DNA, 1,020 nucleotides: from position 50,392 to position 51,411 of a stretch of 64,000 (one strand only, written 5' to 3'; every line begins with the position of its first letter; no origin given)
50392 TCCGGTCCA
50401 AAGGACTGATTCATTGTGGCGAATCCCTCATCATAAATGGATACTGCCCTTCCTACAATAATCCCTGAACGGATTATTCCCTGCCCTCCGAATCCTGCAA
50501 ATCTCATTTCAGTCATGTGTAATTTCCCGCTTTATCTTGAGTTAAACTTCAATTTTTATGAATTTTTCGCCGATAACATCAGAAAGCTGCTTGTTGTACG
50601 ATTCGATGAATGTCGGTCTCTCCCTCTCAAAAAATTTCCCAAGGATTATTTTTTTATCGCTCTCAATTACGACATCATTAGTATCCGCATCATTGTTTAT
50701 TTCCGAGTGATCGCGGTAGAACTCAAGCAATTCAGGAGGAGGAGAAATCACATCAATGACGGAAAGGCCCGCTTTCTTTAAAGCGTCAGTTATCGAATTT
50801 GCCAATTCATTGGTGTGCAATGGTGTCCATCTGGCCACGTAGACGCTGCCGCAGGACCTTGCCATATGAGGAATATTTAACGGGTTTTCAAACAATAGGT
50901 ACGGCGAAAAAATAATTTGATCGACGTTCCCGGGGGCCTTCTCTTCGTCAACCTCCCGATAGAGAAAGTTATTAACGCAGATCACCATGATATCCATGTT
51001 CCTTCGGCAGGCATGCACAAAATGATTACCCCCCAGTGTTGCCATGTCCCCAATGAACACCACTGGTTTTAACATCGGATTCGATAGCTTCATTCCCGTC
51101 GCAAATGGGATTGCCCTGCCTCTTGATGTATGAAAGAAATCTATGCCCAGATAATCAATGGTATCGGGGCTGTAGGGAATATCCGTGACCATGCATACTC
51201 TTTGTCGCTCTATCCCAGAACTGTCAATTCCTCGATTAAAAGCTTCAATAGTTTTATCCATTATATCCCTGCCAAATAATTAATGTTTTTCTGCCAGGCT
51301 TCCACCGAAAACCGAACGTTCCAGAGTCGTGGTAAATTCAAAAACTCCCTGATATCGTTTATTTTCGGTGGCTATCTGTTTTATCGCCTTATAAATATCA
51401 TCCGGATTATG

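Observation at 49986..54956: Six-gene 2-oxoacid:ferredoxin oxidoreductase operon with duplicated alpha-beta pairs (delta-alpha1-beta1-alpha2-beta2-gamma)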

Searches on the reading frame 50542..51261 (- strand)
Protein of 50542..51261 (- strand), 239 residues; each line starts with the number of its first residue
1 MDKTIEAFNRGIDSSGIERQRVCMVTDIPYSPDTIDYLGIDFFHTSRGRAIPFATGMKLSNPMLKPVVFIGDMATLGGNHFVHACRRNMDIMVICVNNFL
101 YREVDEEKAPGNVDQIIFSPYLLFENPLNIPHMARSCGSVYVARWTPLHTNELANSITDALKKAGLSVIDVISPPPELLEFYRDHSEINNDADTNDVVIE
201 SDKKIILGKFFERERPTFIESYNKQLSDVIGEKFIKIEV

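Call 3: search_protein_families(library=pfam, proteins=[window:50542-51261:-], max_evalue=0.01)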
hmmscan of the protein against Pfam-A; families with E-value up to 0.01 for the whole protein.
window:50542-51261:- (239 aa): 1 family
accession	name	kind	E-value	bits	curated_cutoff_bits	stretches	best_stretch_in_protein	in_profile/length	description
PF02775.26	TPP_enzyme_C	-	1.5e-17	64.3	21.9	1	41-171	24-151/151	Thiamine pyrophosphate enzyme, C-terminal TPP binding domain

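Call 4: search_protein_families(library=ncbifam, proteins=[window:50542-51261:-], max_evalue=0.001)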
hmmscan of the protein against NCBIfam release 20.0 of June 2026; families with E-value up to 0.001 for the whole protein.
window:50542-51261:- (239 aa): 5 families
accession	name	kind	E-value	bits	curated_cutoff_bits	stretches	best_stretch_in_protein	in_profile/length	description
NF007207.0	PRK09628.1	equivalog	6.5e-30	104.7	364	1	6-173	29-200/277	2-oxoglutarate ferredoxin oxidoreductase subunit beta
NF008820.0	PRK11866.1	equivalog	1.8e-28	99.8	402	1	5-227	27-266/287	2-oxoacid ferredoxin oxidoreductase subunit beta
NF041171.1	Oxoac_fdxbeta_Archa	equivalog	9.1e-28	97.4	423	1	5-178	15-192/296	2-oxoacid:ferredoxin oxidoreductase subunit beta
TIGR02177.1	PorB_KorB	subfamily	1.8e-27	96.6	261.9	1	6-177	14-189/286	2-oxoacid:acceptor oxidoreductase, beta subunit, pyruvate/2-ketoisovalerate family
NF008821.0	PRK11869.1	equivalog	1.6e-26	92.8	438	1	11-224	32-259/286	2-oxoacid ferredoxin oxidoreductase subunit beta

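Call 8: search_solved_structures(query=window:50542-51261:-, show_alignments=4)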
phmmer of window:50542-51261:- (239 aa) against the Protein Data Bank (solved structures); distinct sequences matched with E-value up to 0.001: 4.
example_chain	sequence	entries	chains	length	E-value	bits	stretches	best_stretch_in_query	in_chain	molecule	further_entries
8ys5_C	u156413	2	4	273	7.9e-23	84.3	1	6-173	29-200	2-oxoglutarate ferredoxin oxidoreductase subunit beta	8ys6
5b48_B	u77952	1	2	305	9.9e-18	67.7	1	10-177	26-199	2-oxoacid--ferredoxin oxidoreductase beta subunit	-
5b46_B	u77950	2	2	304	4.1e-17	65.6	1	11-177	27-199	2-oxoacid--ferredoxin oxidoreductase beta subunit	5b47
6n2n_B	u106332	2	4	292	8.1e-13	51.6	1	12-197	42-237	Pyruvate ferredoxin/flavodoxin oxidoreductase, beta subunit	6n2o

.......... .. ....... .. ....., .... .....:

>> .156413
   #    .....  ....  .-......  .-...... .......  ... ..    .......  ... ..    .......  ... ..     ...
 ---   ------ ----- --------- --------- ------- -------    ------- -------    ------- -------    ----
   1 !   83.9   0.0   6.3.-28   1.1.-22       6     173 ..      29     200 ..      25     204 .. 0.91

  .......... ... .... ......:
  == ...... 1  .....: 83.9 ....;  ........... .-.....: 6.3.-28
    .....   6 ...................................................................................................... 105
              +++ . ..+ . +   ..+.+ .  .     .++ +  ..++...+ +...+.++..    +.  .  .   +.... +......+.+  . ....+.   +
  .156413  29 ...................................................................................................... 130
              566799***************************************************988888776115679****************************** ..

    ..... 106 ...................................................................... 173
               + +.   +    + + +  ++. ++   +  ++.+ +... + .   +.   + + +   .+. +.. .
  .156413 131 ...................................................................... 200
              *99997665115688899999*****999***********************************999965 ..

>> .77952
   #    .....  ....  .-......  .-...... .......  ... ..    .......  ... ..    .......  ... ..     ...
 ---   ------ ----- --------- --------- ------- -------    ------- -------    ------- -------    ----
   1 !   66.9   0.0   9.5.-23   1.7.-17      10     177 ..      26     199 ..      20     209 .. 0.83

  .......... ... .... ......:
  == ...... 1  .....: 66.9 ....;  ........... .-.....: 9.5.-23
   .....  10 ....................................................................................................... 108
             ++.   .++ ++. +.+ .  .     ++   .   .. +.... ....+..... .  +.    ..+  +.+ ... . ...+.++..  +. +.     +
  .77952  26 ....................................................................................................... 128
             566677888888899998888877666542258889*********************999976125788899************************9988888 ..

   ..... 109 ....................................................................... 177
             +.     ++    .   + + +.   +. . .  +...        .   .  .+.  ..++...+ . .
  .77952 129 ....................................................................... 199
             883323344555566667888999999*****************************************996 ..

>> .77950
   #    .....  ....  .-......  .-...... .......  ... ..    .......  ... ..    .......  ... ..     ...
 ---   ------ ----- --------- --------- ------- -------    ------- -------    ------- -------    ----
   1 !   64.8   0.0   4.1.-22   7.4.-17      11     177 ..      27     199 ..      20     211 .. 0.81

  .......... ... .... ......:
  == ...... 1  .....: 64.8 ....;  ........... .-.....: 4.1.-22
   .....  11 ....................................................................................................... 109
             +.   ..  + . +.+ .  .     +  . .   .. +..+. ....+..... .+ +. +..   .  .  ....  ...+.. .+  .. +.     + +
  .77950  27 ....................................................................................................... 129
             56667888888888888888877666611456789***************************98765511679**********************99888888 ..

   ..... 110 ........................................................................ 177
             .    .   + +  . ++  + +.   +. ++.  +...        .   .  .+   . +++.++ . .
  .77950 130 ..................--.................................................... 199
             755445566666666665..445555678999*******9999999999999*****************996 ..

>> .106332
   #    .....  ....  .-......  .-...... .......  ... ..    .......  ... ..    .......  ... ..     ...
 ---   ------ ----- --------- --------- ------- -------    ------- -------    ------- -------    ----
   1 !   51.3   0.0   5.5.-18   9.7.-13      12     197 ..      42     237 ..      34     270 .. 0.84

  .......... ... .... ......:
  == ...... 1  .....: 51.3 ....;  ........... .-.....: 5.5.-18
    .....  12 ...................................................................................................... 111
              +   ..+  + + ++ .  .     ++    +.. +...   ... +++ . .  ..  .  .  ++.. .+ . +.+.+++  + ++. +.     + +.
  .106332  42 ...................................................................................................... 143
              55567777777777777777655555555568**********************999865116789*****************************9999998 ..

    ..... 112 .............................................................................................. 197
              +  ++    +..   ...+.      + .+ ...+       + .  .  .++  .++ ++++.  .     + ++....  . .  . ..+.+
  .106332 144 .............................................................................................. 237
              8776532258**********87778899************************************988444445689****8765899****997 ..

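Call 11: find_homologous_proteins(query=window:50542-51261:-, max_evalue=1e-10)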
Query window:50542-51261:- (239 aa): 2956 proteins with E <= 1e-10 among 3125 candidates; the best 120 are listed.
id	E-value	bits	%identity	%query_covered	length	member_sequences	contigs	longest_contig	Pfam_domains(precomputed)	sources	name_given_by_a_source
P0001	1.4e-158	543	100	100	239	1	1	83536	PF02775.27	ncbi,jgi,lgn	-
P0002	2.1e-128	445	80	100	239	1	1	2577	PF02775.27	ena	-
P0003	3.0e-127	441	79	100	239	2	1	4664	PF02775.27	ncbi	-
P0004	3.8e-127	441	79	100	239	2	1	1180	PF02775.27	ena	-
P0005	8.3e-126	436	79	100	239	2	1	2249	PF02775.27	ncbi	-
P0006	1.7e-123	429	77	100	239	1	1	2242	PF02775.27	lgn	-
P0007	1.9e-123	428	76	100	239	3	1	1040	PF02775.27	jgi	jgi:2-oxoglutarate ferredoxin oxidoreductase subunit beta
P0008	2.4e-123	428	77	100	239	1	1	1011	PF02775.27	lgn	-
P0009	3.0e-123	428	77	100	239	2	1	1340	PF02775.27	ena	-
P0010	1.5e-121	422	75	100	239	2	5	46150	PF02775.27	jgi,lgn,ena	-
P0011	2.8e-119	415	75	100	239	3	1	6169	PF02775.27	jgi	-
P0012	3.6e-119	414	74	100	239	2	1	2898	PF02775.27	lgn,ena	-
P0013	1.6e-116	406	74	100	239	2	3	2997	PF02775.27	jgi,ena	-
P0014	1.0e-115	403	72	100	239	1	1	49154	PF02775.27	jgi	jgi:2-oxoglutarate ferredoxin oxidoreductase subunit beta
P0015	2.0e-109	383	70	100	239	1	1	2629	PF02775.27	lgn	-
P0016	4.1e-109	382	69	100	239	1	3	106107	PF02775.27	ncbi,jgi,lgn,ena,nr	ncbi:MAG TPA: hypothetical protein ENN03_00410 [bacterium]|nr:hypothetical protein [bacterium]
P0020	9.1e-99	348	66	100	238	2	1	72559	PF02775.27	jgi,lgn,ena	-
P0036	2.0e-95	337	62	100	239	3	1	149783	PF02775.27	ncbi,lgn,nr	ncbi:2-oxoacid:ferredoxin oxidoreductase subunit beta [bacterium]|nr:2-oxoacid:ferredoxin oxidoreduc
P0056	3.7e-75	270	54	95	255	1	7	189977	PF02775.27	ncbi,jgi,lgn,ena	-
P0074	2.2e-68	248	48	94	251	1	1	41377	PF02775.27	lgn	-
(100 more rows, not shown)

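Call 15: find_related_loci(query=A2, collection=genome_contigs, flank=10000)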
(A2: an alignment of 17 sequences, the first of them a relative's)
Query A2 (239 aa) in genome_contigs; peptide patterns used: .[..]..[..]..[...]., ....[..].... (x = any residue, [..] = any of these).
600 stretches matched a pattern (row limit reached: there are more); 578 encode a relative of the query (tblastn E <= 1e-3); the best 80 are kept; 80 distinct loci.
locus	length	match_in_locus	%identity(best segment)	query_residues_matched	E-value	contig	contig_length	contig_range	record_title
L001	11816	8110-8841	52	1-235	3e-89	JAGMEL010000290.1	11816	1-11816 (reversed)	MAG: candidate division WOR-3 bacterium isolate RS_18_8 ZL530.bin.8.fa_290, whole genome shotgun sequence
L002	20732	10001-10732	52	1-235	1e-82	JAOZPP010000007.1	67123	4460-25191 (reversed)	MAG: bacterium isolate GMC4.metabat2.244 GMC4_142_length_67123_cov_25.425225, whole genome shotgun sequence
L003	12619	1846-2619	50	1-237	4e-81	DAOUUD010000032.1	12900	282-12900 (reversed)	MAG TPA_asm: Candidatus Cloacimonadota bacterium isolate CSMAG_814 CSMAG_814_k141_1025040_length_12900_cov_9.9866, whole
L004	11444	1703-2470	49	1-235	2e-79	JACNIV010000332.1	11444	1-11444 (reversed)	MAG: Candidatus Cloacimonadota bacterium isolate NIOZ-UU2 NIOZ-UU_NODE_7108_length_11444_cov_5.62455, whole genome shotg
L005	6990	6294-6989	49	5-227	7e-79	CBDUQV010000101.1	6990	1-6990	MAG TPA_asm: uncultured bacterium isolate SRR22302361_binner13_Refined_118 genome assembly, contig: ERZ25748748.8256, wh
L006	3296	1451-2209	44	1-236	4e-68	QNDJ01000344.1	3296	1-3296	MAG: candidate division KSB1 bacterium isolate B21_G16 B21_Guay16_scaffold_38038, whole genome shotgun sequence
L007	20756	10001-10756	43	1-235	6e-67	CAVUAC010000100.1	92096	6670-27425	MAG: uncultured Bacteroidetes bacterium isolate MFD04408.bin.2.163 genome assembly, contig: contig_98845, whole genome s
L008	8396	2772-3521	45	4-236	2e-66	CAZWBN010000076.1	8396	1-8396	MAG TPA_asm: uncultured Clostridia bacterium isolate binchicken_co6_404 genome assembly, contig: NODE_10850_length_8396_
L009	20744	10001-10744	42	4-234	8e-66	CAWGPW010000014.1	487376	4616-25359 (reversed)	MAG: uncultured delta proteobacterium isolate MFD05502.bin.2.3 genome assembly, contig: contig_25616, whole genome shotg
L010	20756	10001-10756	43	4-238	1e-65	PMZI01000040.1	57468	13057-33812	MAG: Ignavibacteriae bacterium isolate fen_1268 73.20110800_E3D.28_contig_4330, whole genome shotgun sequence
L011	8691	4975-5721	43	4-235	2e-65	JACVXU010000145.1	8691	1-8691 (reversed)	MAG: Bacteroidetes bacterium isolate B4_bin.17 scaffold_1816, whole genome shotgun sequence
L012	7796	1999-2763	40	1-238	1e-64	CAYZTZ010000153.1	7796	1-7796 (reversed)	MAG TPA_asm: uncultured Acidobacteriota bacterium isolate binchicken_co274_439 genome assembly, contig: NODE_22351_lengt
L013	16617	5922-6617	47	20-234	1e-64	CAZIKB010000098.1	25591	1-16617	MAG TPA_asm: uncultured Cytophagia bacterium isolate binchicken_co121_9 genome assembly, contig: NODE_1011_length_25591_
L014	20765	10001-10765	41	1-238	7e-65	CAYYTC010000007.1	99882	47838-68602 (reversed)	MAG TPA_asm: uncultured Acidobacteriota bacterium isolate SRP192927_co7_741 genome assembly, contig: NODE_228_length_998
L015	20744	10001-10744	43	5-235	2e-64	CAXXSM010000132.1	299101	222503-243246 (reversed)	MAG: bacterium isolate 04c6e7c0-51ca-4241-8bf9-7f12ca1f9b1d genome assembly, contig: contig_132, whole genome shotgun se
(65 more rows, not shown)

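Call 16: find_encoding_contigs(protein=P0001, flank=10000, max_places=2)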
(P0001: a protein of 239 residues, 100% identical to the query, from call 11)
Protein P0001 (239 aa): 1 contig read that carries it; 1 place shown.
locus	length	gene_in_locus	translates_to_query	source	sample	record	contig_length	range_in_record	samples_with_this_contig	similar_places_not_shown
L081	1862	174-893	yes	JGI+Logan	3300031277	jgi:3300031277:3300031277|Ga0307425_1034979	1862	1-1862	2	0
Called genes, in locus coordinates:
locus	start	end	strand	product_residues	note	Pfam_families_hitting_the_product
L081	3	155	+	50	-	?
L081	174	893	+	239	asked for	PF02775:TPP_enzyme_C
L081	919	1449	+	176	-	PF01558:POR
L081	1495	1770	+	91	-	PF12802:MarR_2 (weak), PF13412:HTH_24 (weak), PF12840:HTH_20, PF01022:HTH_5, PF01978:TrmB (weak)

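Call 17: find_encoding_contigs(protein=P0036, flank=10000, max_places=2)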
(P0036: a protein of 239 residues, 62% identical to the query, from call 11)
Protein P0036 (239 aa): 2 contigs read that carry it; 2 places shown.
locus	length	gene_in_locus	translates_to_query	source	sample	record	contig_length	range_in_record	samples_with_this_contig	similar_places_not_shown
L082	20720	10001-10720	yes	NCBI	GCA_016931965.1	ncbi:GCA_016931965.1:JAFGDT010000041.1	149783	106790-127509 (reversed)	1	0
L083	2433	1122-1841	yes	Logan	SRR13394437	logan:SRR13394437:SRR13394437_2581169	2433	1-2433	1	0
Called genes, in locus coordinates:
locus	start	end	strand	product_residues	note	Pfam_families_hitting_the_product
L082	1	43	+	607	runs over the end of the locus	PF00514:Arm (faint), PF13646:HEAT_2, PF25786:HEAT_GCN1_C (faint), PF01602:Adaptin_N (faint), PF02985:HEAT (faint), PF03130:HEAT_PBS (faint), PF13646:HEAT_2 (weak), PF13646:HEAT_2, +5 more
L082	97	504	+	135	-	PF13237:Fer4_10 (faint), PF13183:Fer4_8, PF12838:Fer4_7 (weak), PF13187:Fer4_9, PF13534:Fer4_17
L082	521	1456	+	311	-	PF02754:CCG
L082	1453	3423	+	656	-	PF00890:FAD_binding_2 (weak), PF01266:DAO (weak), PF12831:FAD_oxidored (weak), PF13450:NAD_binding_8, PF00037:Fer4, PF12838:Fer4_7, PF13187:Fer4_9, PF13237:Fer4_10, +7 more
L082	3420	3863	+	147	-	PF02662:FlpD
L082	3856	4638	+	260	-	PF13534:Fer4_17 (faint), PF13183:Fer4_8 (faint), PF14691:Fer4_20 (faint), PF13237:Fer4_10 (weak), PF12838:Fer4_7, PF13187:Fer4_9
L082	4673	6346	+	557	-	PF00890:FAD_binding_2, PF01134:GIDA (faint), PF03486:HI0933_like (faint), PF07992:Pyr_redox_2 (faint)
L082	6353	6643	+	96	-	PF13183:Fer4_8 (faint), PF13534:Fer4_17 (faint), PF25160:LdpA_Fe-S-bd (faint), PF12797:Fer4_2 (weak), PF13237:Fer4_10 (weak), PF00037:Fer4, PF12838:Fer4_7, PF13187:Fer4_9 (weak), +3 more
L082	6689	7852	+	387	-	PF01855:POR_N, PF02780:Transketolase_C, PF17147:PFOR_II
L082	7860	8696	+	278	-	PF02775:TPP_enzyme_C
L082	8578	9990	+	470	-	PF01855:POR_N, PF02780:Transketolase_C, PF17147:PFOR_II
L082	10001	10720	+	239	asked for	PF02775:TPP_enzyme_C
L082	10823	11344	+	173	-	PF01558:POR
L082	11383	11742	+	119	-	PF02635:DsrE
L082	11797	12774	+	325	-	PF00005:ABC_tran, PF13304:AAA_21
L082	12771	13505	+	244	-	PF01061:ABC2_membrane, PF12698:ABC2_membrane_3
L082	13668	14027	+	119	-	PF02635:DsrE, PF13686:DrsE_2 (weak)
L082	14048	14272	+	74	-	PF01206:TusA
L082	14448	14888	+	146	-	PF02662:FlpD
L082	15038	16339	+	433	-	PF00070:Pyr_redox (faint), PF00890:FAD_binding_2 (weak), PF07992:Pyr_redox_2 (faint), PF12831:FAD_oxidored (weak), PF13450:NAD_binding_8 (weak)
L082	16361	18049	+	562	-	PF00890:FAD_binding_2, PF01266:DAO (weak), PF03486:HI0933_like (faint), PF07992:Pyr_redox_2, PF12831:FAD_oxidored, PF13450:NAD_binding_8 (weak), PF12838:Fer4_7 (weak), PF13187:Fer4_9 (weak), +1 more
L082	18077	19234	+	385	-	PF00037:Fer4 (faint), PF12797:Fer4_2 (faint), PF13183:Fer4_8, PF13237:Fer4_10 (faint)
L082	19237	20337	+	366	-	PF04432:FrhB_FdhB_C (faint), PF13237:Fer4_10 (faint), PF13183:Fer4_8, PF13187:Fer4_9 (weak)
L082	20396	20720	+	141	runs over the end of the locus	PF02662:FlpD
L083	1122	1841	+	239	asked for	PF02775:TPP_enzyme_C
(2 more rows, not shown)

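Call 19: find_encoding_contigs(protein=P0056, flank=10000, max_places=2)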
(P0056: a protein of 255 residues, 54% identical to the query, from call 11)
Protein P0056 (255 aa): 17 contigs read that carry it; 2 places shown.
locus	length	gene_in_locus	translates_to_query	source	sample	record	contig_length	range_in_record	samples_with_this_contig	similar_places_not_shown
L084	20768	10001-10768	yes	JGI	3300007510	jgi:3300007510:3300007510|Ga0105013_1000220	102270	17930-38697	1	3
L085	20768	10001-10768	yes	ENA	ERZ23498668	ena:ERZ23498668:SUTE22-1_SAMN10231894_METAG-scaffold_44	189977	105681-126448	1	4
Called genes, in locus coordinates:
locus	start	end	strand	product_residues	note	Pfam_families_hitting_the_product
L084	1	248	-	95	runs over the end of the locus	-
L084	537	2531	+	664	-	PF00270:DEAD (faint), PF04851:ResIII, PF17757:UvrB_inter, PF27431:UvrB_3rd, PF00271:Helicase_C, PF12344:UvrB, PF02151:UVR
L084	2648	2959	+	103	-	PF13183:Fer4_8 (faint), PF13534:Fer4_17 (faint), PF14697:Fer4_21 (weak), PF00037:Fer4 (weak), PF13237:Fer4_10, PF12838:Fer4_7, PF13187:Fer4_9 (weak), PF00037:Fer4 (weak), +1 more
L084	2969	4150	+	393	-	PF01855:POR_N, PF17147:PFOR_II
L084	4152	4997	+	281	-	PF02775:TPP_enzyme_C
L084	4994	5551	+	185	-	PF01558:POR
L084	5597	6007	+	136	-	PF00903:Glyoxalase, PF13468:Glyoxalase_3 (weak), PF13669:Glyoxalase_4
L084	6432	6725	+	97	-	PF14697:Fer4_21 (faint), PF25160:LdpA_Fe-S-bd (faint), PF00037:Fer4 (weak), PF12797:Fer4_2 (weak), PF12837:Fer4_6 (weak), PF13237:Fer4_10 (faint), PF12838:Fer4_7, PF13187:Fer4_9 (weak), +2 more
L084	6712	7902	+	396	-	PF01855:POR_N, PF17147:PFOR_II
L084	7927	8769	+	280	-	PF02775:TPP_enzyme_C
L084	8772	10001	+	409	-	PF01855:POR_N, PF17147:PFOR_II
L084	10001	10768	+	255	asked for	PF02775:TPP_enzyme_C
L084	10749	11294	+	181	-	PF01558:POR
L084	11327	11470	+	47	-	-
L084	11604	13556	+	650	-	PF12837:Fer4_6 (faint), PF14691:Fer4_20, PF07992:Pyr_redox_2, PF12831:FAD_oxidored (weak), PF13738:Pyr_redox_3, PF12838:Fer4_7, PF13187:Fer4_9 (weak), PF14697:Fer4_21 (weak), +4 more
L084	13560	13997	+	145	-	PF02662:FlpD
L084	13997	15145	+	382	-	PF13183:Fer4_8, PF13237:Fer4_10 (weak), PF12838:Fer4_7 (weak), PF13187:Fer4_9, PF13534:Fer4_17 (weak), PF02754:CCG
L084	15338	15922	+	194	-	PF00890:FAD_binding_2 (weak), PF01266:DAO (faint), PF12831:FAD_oxidored (weak)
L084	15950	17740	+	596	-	PF13484:Fer4_16 (faint), PF00037:Fer4, PF12837:Fer4_6 (weak), PF12838:Fer4_7, PF13187:Fer4_9 (weak), PF13237:Fer4_10 (weak), PF14697:Fer4_21 (weak), PF02662:FlpD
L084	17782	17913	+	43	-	-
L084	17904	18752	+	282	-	PF18978:DUF5714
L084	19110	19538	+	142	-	PF00571:CBS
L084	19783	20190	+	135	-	PF12838:Fer4_7 (faint), PF13237:Fer4_10 (faint), PF13183:Fer4_8, PF13187:Fer4_9 (weak), PF13534:Fer4_17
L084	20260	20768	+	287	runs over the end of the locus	PF02754:CCG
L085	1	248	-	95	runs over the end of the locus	-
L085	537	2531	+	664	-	PF00270:DEAD (faint), PF04851:ResIII, PF17757:UvrB_inter, PF27431:UvrB_3rd, PF00271:Helicase_C, PF12344:UvrB, PF02151:UVR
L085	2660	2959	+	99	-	PF13183:Fer4_8 (faint), PF13534:Fer4_17 (faint), PF14697:Fer4_21 (weak), PF00037:Fer4 (weak), PF13237:Fer4_10, PF12838:Fer4_7, PF13187:Fer4_9 (weak), PF00037:Fer4 (weak), +2 more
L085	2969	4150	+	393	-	PF01855:POR_N, PF17147:PFOR_II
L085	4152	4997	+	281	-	PF02775:TPP_enzyme_C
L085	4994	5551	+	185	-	PF01558:POR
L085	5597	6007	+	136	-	PF00903:Glyoxalase, PF13468:Glyoxalase_3 (weak), PF13669:Glyoxalase_4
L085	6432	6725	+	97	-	PF14697:Fer4_21 (faint), PF25160:LdpA_Fe-S-bd (faint), PF00037:Fer4 (weak), PF12797:Fer4_2 (weak), PF12837:Fer4_6 (weak), PF13237:Fer4_10 (faint), PF12838:Fer4_7, PF13187:Fer4_9 (weak), +2 more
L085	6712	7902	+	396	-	PF01855:POR_N, PF17147:PFOR_II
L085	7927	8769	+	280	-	PF02775:TPP_enzyme_C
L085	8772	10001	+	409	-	PF01855:POR_N, PF17147:PFOR_II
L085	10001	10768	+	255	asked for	PF02775:TPP_enzyme_C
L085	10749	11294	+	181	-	PF01558:POR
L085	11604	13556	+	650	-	PF12837:Fer4_6 (faint), PF14691:Fer4_20, PF07992:Pyr_redox_2, PF12831:FAD_oxidored (weak), PF13738:Pyr_redox_3, PF12838:Fer4_7, PF13187:Fer4_9 (weak), PF14697:Fer4_21 (weak), +4 more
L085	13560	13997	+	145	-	PF02662:FlpD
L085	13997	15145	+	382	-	PF13183:Fer4_8, PF13237:Fer4_10 (weak), PF12838:Fer4_7 (weak), PF13187:Fer4_9, PF13534:Fer4_17 (weak), PF02754:CCG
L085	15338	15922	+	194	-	PF00890:FAD_binding_2 (weak), PF01266:DAO (faint), PF12831:FAD_oxidored (weak)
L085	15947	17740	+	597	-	PF13484:Fer4_16 (faint), PF00037:Fer4, PF12837:Fer4_6 (weak), PF12838:Fer4_7, PF13187:Fer4_9 (weak), PF13237:Fer4_10 (weak), PF14697:Fer4_21 (weak), PF02662:FlpD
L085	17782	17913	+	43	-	-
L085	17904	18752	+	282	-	PF18978:DUF5714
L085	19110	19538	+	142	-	PF00571:CBS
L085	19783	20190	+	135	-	PF12838:Fer4_7 (faint), PF13237:Fer4_10 (faint), PF13183:Fer4_8, PF13187:Fer4_9 (weak), PF13534:Fer4_17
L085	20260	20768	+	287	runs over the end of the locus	PF02754:CCG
